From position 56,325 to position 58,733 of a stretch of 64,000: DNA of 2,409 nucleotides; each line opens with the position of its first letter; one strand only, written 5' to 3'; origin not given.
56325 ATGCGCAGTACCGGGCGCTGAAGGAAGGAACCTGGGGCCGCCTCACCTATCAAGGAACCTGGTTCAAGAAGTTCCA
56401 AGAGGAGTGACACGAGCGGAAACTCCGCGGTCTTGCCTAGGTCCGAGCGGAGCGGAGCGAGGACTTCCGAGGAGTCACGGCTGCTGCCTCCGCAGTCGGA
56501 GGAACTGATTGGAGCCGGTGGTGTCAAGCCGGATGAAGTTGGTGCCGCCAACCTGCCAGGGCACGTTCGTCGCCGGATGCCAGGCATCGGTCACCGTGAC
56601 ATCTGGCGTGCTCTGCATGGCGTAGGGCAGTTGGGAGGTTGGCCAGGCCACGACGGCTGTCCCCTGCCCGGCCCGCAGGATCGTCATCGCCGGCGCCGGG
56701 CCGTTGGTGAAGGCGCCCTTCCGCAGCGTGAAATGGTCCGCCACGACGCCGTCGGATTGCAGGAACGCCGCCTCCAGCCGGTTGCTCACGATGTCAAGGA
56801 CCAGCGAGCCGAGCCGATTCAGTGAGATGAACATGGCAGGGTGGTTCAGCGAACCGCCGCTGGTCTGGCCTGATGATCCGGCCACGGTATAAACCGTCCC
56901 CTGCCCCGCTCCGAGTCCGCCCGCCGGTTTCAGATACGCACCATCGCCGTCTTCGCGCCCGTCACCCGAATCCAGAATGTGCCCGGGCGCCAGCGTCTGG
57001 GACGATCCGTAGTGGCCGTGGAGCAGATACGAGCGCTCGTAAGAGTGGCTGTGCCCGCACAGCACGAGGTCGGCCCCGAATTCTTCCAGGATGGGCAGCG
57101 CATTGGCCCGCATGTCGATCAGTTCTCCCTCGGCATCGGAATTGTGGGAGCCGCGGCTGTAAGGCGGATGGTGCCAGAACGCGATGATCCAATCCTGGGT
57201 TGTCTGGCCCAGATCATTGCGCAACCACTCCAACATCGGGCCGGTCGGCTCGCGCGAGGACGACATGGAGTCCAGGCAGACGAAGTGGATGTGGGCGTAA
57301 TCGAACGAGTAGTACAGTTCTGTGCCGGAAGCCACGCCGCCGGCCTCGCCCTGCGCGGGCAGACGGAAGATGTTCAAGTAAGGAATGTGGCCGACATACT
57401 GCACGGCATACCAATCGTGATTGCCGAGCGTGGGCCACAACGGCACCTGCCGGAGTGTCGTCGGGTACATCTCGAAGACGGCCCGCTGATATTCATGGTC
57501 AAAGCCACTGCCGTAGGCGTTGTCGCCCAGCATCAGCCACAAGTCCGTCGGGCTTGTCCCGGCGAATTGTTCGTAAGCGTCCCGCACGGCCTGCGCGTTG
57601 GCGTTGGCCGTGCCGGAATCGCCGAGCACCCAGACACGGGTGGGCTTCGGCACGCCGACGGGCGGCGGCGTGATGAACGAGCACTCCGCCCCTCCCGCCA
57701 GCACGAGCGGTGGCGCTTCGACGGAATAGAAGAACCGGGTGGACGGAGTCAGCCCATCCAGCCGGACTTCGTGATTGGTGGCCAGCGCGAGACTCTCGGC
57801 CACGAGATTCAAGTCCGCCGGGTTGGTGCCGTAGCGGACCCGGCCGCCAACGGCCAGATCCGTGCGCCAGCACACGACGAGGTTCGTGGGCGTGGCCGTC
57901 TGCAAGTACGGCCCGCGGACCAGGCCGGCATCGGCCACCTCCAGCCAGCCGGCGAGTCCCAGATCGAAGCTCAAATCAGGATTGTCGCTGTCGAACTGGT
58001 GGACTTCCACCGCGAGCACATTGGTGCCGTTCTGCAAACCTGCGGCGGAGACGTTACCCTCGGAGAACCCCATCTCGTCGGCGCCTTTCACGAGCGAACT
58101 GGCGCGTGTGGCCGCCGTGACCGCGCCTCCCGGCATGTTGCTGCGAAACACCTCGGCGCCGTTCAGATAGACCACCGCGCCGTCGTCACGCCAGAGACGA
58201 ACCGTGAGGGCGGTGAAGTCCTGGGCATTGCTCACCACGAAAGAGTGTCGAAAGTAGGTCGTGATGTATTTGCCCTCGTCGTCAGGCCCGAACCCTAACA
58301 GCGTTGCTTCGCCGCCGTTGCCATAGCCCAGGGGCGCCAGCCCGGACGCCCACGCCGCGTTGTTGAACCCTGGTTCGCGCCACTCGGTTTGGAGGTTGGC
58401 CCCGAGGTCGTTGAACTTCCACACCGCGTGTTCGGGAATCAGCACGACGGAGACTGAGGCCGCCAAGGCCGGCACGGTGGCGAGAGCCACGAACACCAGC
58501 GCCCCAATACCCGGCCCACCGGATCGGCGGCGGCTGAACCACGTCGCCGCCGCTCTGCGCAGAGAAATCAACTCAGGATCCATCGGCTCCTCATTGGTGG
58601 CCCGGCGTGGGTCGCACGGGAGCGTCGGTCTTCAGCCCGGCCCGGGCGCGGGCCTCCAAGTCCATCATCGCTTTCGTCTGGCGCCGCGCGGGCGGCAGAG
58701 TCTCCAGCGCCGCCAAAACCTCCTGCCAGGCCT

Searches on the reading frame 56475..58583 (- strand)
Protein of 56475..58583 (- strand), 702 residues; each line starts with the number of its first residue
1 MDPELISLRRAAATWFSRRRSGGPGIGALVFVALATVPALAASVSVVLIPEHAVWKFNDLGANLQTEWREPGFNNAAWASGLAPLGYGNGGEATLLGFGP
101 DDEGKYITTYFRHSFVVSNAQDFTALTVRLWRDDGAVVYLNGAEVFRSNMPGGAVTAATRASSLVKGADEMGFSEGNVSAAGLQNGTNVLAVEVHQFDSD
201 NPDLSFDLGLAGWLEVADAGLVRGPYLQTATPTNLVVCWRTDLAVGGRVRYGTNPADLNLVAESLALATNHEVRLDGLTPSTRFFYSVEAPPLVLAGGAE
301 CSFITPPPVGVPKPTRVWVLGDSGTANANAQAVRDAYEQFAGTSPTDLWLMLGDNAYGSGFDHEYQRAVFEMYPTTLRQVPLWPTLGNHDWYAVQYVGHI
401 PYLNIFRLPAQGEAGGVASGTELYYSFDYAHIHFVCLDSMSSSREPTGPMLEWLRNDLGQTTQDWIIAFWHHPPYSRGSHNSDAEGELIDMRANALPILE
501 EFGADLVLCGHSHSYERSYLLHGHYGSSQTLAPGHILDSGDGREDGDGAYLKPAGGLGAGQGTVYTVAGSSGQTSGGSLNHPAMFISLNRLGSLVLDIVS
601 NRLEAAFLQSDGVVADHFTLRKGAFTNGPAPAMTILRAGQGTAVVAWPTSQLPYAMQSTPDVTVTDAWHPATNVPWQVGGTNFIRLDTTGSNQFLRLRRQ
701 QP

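Call 66: search_protein_families(library=pfam, proteins=[window:56475-58583:-], max_evalue=0.0001)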
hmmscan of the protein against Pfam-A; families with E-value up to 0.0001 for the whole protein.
window:56475-58583:- (702 aa): 2 families
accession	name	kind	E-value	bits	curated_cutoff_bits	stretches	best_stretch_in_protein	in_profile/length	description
PF00149.33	Metallophos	-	1.3e-21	78.3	21.5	1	316-515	2-191/191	Calcineurin-like phosphoesterase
PF16656.11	Pur_ac_phosph_N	-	1.3e-07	32.5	30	1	229-290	10-80/93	Purple acid Phosphatase, N-terminal domain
